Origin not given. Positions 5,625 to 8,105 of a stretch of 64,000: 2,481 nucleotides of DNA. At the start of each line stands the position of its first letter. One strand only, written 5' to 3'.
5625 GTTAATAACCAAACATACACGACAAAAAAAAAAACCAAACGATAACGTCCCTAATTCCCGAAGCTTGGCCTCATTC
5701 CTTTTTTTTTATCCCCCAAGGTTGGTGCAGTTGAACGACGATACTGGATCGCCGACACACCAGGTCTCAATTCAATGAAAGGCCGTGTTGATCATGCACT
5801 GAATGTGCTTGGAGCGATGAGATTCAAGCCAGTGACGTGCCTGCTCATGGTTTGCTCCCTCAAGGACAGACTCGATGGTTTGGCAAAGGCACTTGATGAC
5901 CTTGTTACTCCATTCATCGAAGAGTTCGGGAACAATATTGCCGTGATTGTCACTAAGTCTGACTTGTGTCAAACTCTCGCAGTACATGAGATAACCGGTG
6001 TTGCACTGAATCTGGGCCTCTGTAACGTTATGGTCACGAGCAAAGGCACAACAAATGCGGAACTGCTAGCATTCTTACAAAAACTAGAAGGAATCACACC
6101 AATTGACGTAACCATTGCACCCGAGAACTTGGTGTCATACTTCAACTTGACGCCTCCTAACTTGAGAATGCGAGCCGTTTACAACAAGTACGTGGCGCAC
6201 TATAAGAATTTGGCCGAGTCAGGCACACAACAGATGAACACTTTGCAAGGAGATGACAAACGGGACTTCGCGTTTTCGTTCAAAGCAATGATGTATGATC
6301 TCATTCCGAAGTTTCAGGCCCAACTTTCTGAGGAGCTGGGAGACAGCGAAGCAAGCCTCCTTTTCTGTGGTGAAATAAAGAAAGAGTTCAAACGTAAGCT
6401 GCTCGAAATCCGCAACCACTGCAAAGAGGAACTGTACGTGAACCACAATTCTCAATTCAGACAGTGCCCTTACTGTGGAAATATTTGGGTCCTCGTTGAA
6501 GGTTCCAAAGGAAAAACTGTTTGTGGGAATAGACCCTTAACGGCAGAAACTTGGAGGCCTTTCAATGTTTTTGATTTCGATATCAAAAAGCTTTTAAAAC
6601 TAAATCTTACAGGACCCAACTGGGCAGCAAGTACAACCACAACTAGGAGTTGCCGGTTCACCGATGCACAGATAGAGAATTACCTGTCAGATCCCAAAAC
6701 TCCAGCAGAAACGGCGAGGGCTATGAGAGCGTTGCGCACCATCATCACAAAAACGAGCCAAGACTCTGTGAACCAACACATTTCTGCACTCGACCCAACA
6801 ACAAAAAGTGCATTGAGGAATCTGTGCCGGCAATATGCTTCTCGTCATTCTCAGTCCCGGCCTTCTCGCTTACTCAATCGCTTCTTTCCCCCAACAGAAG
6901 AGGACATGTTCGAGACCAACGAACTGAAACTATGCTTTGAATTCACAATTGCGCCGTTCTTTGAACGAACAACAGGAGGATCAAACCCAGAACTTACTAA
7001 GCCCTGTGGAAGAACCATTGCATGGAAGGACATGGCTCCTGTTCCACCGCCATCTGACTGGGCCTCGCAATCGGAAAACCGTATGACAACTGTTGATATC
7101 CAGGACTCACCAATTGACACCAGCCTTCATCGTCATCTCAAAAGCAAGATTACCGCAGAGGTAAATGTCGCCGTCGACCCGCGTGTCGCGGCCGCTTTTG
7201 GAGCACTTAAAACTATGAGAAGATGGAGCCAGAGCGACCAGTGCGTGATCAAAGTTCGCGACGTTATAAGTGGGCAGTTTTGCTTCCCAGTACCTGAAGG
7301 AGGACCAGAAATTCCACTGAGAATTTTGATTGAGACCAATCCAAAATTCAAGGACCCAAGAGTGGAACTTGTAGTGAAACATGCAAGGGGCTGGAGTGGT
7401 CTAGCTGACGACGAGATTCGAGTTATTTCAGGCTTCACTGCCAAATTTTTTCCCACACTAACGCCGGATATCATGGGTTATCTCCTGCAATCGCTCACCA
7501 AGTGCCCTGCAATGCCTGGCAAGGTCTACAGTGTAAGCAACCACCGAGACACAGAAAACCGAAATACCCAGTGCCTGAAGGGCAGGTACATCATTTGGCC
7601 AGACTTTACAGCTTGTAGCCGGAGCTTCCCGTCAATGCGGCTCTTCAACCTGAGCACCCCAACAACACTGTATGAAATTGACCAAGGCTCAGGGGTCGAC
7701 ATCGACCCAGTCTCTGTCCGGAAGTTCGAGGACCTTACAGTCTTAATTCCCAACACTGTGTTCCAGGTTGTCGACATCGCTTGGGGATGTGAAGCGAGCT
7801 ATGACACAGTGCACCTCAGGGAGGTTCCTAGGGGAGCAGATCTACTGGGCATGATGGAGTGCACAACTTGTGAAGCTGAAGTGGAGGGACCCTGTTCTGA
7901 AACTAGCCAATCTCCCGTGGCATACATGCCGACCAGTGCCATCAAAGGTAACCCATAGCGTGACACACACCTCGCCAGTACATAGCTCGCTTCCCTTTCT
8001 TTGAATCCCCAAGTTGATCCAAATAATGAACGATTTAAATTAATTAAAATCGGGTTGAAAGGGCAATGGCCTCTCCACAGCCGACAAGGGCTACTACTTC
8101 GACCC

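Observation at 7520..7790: Complementary degeneration of putative ART catalytic motifs between paralogs A and C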

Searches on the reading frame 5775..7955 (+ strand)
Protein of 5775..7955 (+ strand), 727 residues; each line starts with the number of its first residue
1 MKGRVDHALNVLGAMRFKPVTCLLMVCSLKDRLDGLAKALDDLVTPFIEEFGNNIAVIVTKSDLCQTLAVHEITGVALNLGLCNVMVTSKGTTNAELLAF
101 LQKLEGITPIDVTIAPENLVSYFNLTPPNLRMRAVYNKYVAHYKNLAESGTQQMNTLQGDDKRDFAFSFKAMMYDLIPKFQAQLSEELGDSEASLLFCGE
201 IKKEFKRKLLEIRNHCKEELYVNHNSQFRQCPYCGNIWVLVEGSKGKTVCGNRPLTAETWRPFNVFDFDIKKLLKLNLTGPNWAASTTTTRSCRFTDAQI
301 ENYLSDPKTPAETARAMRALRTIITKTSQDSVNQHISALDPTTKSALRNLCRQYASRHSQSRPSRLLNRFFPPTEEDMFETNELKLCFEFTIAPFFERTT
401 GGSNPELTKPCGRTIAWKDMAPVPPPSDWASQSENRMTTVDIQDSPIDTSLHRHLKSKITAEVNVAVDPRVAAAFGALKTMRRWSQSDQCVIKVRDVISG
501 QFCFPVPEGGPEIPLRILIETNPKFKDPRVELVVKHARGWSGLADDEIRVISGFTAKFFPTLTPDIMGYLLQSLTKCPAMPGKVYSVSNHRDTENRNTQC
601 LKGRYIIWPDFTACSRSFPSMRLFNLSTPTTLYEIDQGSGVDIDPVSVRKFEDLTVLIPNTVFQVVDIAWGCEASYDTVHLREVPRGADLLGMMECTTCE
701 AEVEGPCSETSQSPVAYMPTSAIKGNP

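Call 6: search_protein_families(library=pfam, proteins=[window:5775-7955:+], max_evalue=1)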
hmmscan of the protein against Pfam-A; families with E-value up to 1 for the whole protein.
window:5775-7955:+ (727 aa): 4 families
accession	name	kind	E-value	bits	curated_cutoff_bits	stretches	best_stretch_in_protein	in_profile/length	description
PF06397.17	Desulfoferrod_N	-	0.0063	16.6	23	1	230-256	8-34/36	Desulfoferrodoxin, N-terminal domain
PF01129.24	ART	-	0.01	15.6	22.3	1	626-682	161-215/222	NAD:arginine ADP-ribosyltransferase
PF23969.1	DUF7296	-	0.17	12.9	27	1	219-249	43-74/115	Domain of unknown function (DUF7296)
PF24623.2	Phage_zn_bind_8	-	0.55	10.5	24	0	687-711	11-28/57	Putative DNA-binding phage zinc finger domain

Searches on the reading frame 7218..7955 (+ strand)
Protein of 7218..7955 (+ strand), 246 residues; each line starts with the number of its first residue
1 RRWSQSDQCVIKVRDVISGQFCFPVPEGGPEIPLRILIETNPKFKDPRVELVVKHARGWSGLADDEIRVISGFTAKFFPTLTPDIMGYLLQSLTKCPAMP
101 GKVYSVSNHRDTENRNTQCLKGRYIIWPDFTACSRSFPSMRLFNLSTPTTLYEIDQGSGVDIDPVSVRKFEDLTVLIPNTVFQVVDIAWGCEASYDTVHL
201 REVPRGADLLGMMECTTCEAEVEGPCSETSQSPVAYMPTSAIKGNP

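Call 22: predict_structure(alignment_id=A2)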
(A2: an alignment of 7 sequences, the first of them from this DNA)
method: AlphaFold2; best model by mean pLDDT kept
length: 246 residues; sequences in the alignment: 7
mean_pLDDT: 48.3   pTM: 0.39
mean pLDDT of the five models: 48.3, 42.4, 42.1, 41.8, 39.8
residues with pLDDT >= 90: 0; 70-90: 43; 50-70: 64; < 50: 139
segments of 3 or more residues with pLDDT < 50: 12-20, 97-119, 125-180, 191-195, 203-246
pLDDT, mean of each block of 10 residues (from residue 1): 54 41 64 85 79 62 78 63 74 56 37 43 43 25 24 23 26 30 56 49 44 34 35 38 37
secondary structure, 60 per line:
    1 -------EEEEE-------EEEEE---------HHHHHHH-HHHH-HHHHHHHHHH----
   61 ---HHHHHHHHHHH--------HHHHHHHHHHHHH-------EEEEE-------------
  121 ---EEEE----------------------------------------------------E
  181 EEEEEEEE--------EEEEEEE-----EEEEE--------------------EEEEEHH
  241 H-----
elements in order: E8-12 E20-24 H34-40 H42-45 H47-56 H64-74 H83-95 E103-107 E124-127 E180-188 E197-203 E209-213 E234-238
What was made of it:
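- Tried and rejected: The first AF2 run on A with a 7-sequence alignment gave an unusable model (pLDDT 48, call 22).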

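Call 24: search_protein_families(library=pfam, alignment_id=A2, max_evalue=1)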
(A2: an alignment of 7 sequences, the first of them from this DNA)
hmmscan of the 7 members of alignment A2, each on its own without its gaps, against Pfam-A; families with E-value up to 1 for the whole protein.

A. member 1, seq(246 aa): 1 family
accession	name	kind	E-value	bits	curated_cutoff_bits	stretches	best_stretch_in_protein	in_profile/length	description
PF01129.24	ART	-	0.0023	17.7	22.3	1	145-202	161-216/222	NAD:arginine ADP-ribosyltransferase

B. families by the number of members that match (of 7 scanned): 3 families
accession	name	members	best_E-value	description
PF01129.24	ART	7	4.9e-13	NAD:arginine ADP-ribosyltransferase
PF03496.20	ADPrib_exo_Tox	2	0.00039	ADP-ribosyltransferase exoenzyme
PF03254.18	XG_FTase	1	0.13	Xyloglucan fucosyltransferase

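Call 31: search_protein_representatives(alignment_id=A2)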
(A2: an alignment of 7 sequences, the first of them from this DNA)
Query: 7 sequences, 259 profile positions. Proteins with E-value up to 0.001 (for the whole library): 2927; up to 1e-10: 361; up to 1e-30: 9. The best 150 are listed.
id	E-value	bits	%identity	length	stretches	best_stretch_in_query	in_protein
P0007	5.9e-141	484.6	-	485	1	1-259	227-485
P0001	1.2e-101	355.8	-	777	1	1-232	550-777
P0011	1.7e-97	342.1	-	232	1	40-257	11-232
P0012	3.1e-56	206.9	-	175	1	82-257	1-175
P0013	7.5e-36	140.1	-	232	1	59-234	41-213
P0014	2.3e-34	135.2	-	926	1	17-223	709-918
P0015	2.1e-33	132.1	-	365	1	18-230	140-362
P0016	6.6e-33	130.5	-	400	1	61-232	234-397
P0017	8.3e-33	130.2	-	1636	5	143-214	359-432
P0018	1.1e-26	110.1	-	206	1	76-227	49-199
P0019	2.2e-25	105.8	-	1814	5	98-219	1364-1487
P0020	4.5e-24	101.5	-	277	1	12-233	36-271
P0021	4.9e-23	98.1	-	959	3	101-209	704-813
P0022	3.1e-22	95.5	-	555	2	58-218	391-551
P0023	4.1e-21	91.8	-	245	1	60-230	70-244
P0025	2.8e-19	85.8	-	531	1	54-219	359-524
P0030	2.8e-18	82.5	-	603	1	61-220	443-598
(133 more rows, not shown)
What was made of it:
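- Tried and rejected: The exhaustive profile search (call 31) was needed to reach the wider family.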

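Call 38: search_solved_structures(query=A3, max_evalue=0.01, show_alignments=4)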
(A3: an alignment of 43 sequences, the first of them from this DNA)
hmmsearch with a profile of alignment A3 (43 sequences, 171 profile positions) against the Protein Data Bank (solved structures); distinct sequences matched with E-value up to 0.01: 39.
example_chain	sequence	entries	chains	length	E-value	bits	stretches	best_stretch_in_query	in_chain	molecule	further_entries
6dre_B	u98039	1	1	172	2.2e-21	79.3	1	6-167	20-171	PAAR repeat-containing protein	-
4xzj_A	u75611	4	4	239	2.3e-21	79.2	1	13-168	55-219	Putative NAD(+)--arginine ADP-ribosyltransferase Vis | NAD(+)--arginine ADP-ribosyltransferase Vis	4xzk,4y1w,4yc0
6drh_B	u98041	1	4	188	3e-21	78.8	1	6-167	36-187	PAAR repeat-containing protein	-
3u0j_B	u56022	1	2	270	1.5e-17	66.9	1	10-159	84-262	Type III effector HopU1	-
1gxy_A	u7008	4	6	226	5.8e-14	55.1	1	18-146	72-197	T-CELL ECTO-ADP-RIBOSYLTRANSFERASE 2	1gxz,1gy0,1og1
1og3_A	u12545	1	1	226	2.5e-13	53.1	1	18-154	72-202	T-CELL ECTO-ADP-RIBOSYLTRANSFERASE 2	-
6k94_A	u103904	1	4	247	4.2e-13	52.3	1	6-156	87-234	Type III effector XopAI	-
1og4_A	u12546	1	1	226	5e-13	52.1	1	18-145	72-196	T-CELL ECTO-ADP-RIBOSYLTRANSFERASE 2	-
6k93_A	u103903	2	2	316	8.8e-13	51.3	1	6-156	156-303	Type III effector XopAI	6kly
2gwm_A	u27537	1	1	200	7.4e-12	48.3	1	44-154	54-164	65 kDa virulence protein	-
2gwl_A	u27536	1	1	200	9.3e-12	48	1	45-154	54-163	65 kDa virulence protein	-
6gnn_C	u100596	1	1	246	7.6e-11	45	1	14-166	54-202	Exoenzyme T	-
8za7_B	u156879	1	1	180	3.8e-09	39.5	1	11-162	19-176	Lmo0066 protein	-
4fk7_A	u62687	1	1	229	7.8e-07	32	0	79-148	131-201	Putative ADP-ribosyltransferase Certhrax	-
6gn0_E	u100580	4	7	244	2e-06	30.6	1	14-166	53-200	Exoenzyme S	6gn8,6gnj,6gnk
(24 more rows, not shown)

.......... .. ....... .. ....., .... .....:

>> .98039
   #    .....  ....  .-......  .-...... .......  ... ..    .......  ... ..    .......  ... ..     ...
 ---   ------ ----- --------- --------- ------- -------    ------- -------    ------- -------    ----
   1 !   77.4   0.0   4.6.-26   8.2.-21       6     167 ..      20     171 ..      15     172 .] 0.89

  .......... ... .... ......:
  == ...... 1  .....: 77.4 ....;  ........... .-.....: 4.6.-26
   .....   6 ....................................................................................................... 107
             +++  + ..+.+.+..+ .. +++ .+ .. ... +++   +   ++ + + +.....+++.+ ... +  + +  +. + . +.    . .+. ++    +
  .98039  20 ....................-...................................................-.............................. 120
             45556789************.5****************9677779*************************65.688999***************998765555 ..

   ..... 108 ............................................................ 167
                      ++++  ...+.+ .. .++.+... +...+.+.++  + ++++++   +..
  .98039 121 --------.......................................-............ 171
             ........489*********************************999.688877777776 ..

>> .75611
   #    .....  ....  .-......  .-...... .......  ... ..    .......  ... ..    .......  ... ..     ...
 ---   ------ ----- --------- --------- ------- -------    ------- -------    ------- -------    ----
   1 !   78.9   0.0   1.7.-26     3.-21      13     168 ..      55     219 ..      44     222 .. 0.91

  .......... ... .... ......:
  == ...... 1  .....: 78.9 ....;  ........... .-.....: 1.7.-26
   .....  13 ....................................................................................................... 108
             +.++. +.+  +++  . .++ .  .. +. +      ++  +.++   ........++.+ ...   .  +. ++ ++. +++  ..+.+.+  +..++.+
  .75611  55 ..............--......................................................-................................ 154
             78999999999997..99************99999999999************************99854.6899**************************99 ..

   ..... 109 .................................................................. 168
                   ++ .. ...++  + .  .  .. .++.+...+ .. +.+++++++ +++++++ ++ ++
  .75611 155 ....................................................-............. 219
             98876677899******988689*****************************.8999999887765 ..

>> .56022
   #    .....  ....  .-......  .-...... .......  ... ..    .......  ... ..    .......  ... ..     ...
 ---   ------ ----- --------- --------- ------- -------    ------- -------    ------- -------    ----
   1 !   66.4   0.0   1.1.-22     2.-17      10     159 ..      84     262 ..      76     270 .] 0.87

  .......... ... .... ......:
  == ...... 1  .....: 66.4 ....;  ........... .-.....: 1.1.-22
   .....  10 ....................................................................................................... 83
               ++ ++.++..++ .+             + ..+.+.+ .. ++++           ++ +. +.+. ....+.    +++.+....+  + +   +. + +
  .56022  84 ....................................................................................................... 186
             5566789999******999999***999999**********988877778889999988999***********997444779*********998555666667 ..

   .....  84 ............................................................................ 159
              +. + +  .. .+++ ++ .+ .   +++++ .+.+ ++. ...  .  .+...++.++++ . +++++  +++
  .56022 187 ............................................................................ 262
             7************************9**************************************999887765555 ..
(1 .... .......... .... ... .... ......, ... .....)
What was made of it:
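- Closest known: Mammalian ART4. Same: ART2.2 is a significant profile hit at 5.8e-14 (call 38).
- Checked: The family profile hits Tre1 (6dre) and Vis (4xzj) at about 2e-21 (call 38).
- In the aligned solved ARTs the three motifs lie within one domain (call 38).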

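Call 44: predict_structure(alignment_id=A3)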
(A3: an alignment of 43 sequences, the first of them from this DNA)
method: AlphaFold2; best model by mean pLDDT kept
length: 246 residues; sequences in the alignment: 43
mean_pLDDT: 80.2   pTM: 0.78
mean pLDDT of the five models: 80.2, 80.3, 79.4, 79.0, 78.5
residues with pLDDT >= 90: 123; 70-90: 58; 50-70: 30; < 50: 35
segments of 3 or more residues with pLDDT < 50: 1-9, 220-239, 241-246
pLDDT, mean of each block of 10 residues (from residue 1): 46 60 61 93 95 97 98 85 89 96 92 79 90 92 79 97 93 93 92 85 87 67 44 39 39
secondary structure, 60 per line:
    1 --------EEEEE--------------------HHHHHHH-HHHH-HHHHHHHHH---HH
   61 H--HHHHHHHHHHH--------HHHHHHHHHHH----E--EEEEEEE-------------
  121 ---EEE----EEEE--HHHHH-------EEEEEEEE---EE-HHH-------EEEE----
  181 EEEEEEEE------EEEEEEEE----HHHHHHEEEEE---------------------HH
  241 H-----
elements in order: E9-13 H34-40 H42-45 H47-55 H64-74 H83-93 E101-107 E124-126 E131-134 H137-141 E149-156 E173-176 E181-188 E195-202 H207-212 E213-217
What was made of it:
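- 7218..7955 (+): C-terminal ART-like region of A (246 aa). The ART core is about 7392-7826 and the conserved C-terminal tail is 7911-7955. AF2 model has pLDDT 80.2 and pTM 0.78 (call 44).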

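Call 47: fold_search(model_id=the predicted structure, library=pdb)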
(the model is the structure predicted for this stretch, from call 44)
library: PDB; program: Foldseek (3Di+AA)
matches with E <= 10: 260; with E <= 0.001: 114
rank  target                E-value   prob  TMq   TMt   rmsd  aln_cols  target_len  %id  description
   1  6drh_F                2.5e-10  1.00  0.47  0.63   5.0       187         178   23  ADP-ribosyltransferase toxin/immunity pair (released 2018-10-31)
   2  6dre_B                1.1e-09  1.00  0.47  0.65   4.5       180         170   22  ADP-ribosyltransferase toxin/immunity pair (released 2018-10-31)
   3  6drh_B                5.4e-09  1.00  0.48  0.61   4.8       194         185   21  ADP-ribosyltransferase toxin/immunity pair (released 2018-10-31)
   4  4y1w                  1.6e-08  1.00  0.42  0.47  15.6       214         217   16  Vis toxin, an ADP-ribosyltransferase from Vibrio Splendidus (released 2015-11-04)
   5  4xzk                  1.8e-08  1.00  0.50  0.56   9.1       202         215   15  Crystal structure of ADP-ribosyltransferase Vis in complex with agmatine (released 2016-01-20)
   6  6kly                  2.2e-08  1.00  0.47  0.48   7.1       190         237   13  Crystal structure of the type III effector XopAI from Xanthomonas axonopodis pv. citri in space group P43212 (released 2019-08-21)
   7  3u0j_A                2.4e-08  1.00  0.47  0.50  10.5       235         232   16  Crystal structure of ADP-ribosyltransferase HopU1 of Pseudomonas syringae pv. Tomato DC3000 (released 2011-11-02)
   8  3u0j_B                3.1e-08  1.00  0.47  0.49   7.1       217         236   16  Crystal structure of ADP-ribosyltransferase HopU1 of Pseudomonas syringae pv. Tomato DC3000 (released 2011-11-02)
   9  6k94_A                4.7e-08  1.00  0.45  0.49   6.9       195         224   13  Crystal structure of the type III effector XopAI from Xanthomonas axonopodis pv. citri - a 70 residue N-terminal trunc (released 2019-10-30)
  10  6k93                  1.1e-07  1.00  0.44  0.45   7.1       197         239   14  Crystal structure of the type III effector XopAI from Xanthomonas axonopodis pv. citri in space group P41212 (released 2019-10-30)
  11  6gnk_C                1.2e-07  1.00  0.53  0.63   4.2       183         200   16  Exoenzyme S from Pseudomonas aeruginosa in complex with human 14-3-3 protein beta, trimeric crystal form bound to Carb (released 2018-09-26)
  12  6k94_B                1.2e-07  1.00  0.45  0.48   6.9       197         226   14  Crystal structure of the type III effector XopAI from Xanthomonas axonopodis pv. citri - a 70 residue N-terminal trunc (released 2019-10-30)
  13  6gnj_C                1.2e-07  1.00  0.53  0.61   4.1       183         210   15  Exoenzyme S from Pseudomonas aeruginosa in complex with human 14-3-3 protein beta, trimeric crystal form in complex wi (released 2018-09-26)
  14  6gnn_C                1.8e-07  1.00  0.48  0.58   5.4       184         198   15  Exoenzyme T from Pseudomonas aeruginosa in complex with human 14-3-3 protein beta, tetrameric crystal form bound to ST (released 2018-09-26)
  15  2c8f_E                1.8e-07  1.00  0.45  0.53  11.3       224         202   12  Structure of the ARTT motif E214N mutant C3bot1 Exoenzyme (NAD-bound state, crystal form III) (released 2007-02-27)
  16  4xzj                  1.9e-07  1.00  0.48  0.53  12.3       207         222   16  Crystal structure of ADP-ribosyltransferase Vis in complex with NAD (released 2015-09-23)
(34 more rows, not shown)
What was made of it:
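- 7218..7955 (+): Foldseek gives Tre1 at 2.5e-10, then Vis, XopAI, HopU1 and ExoS (call 47).
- Closest known: XopAI. Same: It has the R-S-E ART fold and is among the top structural hits (call 47).
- Checked: The Foldseek top hits of the A model are all R-S-E ARTs (call 47).
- The AF2 model of A is confident (pLDDT above 90 over the ARTT and beta-5 region; call 44) and matches ART structures (call 47).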

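Call 56: list_cluster_members(proteins=[P0012, P0013, P0014, P0015, P0016, P0018, P0020, P0023, P0025, P0030])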
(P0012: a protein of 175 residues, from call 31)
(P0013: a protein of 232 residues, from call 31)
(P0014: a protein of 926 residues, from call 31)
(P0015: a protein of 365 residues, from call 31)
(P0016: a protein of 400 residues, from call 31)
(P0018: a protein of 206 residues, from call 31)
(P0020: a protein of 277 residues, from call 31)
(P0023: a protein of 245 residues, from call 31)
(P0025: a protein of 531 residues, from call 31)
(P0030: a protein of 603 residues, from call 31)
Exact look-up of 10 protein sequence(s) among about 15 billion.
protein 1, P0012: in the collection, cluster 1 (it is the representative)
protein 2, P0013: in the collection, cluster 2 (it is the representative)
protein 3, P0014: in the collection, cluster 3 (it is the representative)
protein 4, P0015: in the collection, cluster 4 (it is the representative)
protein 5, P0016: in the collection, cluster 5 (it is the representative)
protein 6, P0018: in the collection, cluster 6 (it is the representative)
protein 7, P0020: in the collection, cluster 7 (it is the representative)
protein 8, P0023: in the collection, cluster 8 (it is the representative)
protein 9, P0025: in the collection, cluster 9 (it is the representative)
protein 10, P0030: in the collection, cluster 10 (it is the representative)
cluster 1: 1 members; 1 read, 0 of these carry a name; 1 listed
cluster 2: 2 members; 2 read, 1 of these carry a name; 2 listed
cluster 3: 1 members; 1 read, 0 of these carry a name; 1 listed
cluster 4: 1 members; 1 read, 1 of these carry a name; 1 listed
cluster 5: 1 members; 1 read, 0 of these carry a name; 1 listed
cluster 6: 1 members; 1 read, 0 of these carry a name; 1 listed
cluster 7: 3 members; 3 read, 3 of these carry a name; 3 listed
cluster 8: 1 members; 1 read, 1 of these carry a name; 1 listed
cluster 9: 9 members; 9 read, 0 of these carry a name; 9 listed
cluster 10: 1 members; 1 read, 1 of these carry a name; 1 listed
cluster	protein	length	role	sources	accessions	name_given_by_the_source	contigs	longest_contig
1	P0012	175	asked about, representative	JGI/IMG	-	-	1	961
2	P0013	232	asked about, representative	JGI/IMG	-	hypothetical protein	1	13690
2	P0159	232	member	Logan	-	-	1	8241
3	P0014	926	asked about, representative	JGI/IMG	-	-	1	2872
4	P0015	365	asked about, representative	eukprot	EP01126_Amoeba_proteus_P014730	TRINITY_DN1650_c1_g1_i5.p1 TRINITY_DN1650_c1_g1~~TRINITY_DN1650_c1_g1_i5.p1 ORF ...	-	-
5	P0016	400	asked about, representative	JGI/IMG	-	-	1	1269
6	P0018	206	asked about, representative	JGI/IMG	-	-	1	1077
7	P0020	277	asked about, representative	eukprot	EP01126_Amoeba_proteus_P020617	TRINITY_DN2095_c0_g1_i8.p1 TRINITY_DN2095_c0_g1~~TRINITY_DN2095_c0_g1_i8.p1 ORF ...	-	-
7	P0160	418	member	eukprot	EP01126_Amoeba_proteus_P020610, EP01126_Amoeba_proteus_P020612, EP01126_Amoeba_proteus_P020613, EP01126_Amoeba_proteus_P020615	TRINITY_DN2095_c0_g1_i1.p1 TRINITY_DN2095_c0_g1~~TRINITY_DN2095_c0_g1_i1.p1 ORF ...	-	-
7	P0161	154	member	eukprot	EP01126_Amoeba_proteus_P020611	TRINITY_DN2095_c0_g1_i10.p1 TRINITY_DN2095_c0_g1~~TRINITY_DN2095_c0_g1_i10.p1 ORF ...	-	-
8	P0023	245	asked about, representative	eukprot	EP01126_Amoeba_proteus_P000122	TRINITY_DN10050_c0_g1_i4.p1 TRINITY_DN10050_c0_g1~~TRINITY_DN10050_c0_g1_i4.p1 ORF ...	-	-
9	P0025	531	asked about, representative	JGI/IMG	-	-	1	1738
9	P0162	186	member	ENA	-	-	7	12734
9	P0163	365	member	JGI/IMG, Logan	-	-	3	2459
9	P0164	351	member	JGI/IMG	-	-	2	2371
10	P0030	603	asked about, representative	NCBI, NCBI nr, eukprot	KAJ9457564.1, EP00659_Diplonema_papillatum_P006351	Uracil-DNA glycosylase [Diplonema papillatum] | gene6351-9732_t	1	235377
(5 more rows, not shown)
